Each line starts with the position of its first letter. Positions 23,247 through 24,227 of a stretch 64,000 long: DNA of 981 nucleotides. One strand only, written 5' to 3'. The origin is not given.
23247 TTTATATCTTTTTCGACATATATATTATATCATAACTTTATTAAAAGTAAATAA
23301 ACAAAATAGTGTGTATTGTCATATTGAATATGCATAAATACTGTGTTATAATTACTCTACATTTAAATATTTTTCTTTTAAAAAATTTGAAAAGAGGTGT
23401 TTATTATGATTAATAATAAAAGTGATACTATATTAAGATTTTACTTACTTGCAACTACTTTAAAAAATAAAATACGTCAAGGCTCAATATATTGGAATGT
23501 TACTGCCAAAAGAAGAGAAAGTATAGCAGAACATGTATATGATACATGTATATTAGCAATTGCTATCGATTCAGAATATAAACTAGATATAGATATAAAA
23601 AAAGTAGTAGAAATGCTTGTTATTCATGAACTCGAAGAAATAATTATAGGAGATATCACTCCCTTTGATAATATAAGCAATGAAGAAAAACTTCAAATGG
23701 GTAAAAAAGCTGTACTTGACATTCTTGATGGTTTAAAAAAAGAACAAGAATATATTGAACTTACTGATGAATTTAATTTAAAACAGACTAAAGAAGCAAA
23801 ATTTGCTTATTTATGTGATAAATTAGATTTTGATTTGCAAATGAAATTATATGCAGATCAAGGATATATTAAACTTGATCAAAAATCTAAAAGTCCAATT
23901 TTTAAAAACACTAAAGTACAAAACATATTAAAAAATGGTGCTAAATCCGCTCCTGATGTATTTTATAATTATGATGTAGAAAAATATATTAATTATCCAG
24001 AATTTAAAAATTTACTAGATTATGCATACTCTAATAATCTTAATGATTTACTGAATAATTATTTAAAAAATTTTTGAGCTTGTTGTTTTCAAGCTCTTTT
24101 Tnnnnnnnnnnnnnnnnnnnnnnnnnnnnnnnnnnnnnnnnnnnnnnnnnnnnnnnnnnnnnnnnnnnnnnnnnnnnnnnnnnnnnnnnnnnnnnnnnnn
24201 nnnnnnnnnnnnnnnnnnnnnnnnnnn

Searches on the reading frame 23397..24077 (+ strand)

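Call 52: search_protein_families(library=pfam, proteins=[window:23397-24077:+], max_evalue=0.0001)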
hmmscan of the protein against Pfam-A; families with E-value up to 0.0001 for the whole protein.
window:23397-24077:+ (226 aa): 2 families
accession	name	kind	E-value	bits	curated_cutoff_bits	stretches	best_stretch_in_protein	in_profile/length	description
PF13023.12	HD_3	-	1.6e-30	106.6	22.5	1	21-161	3-143/165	HD domain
PF12917.13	YfbR-like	-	2e-06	28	25.9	1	36-88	19-75/182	5'-deoxynucleotidase YfbR-like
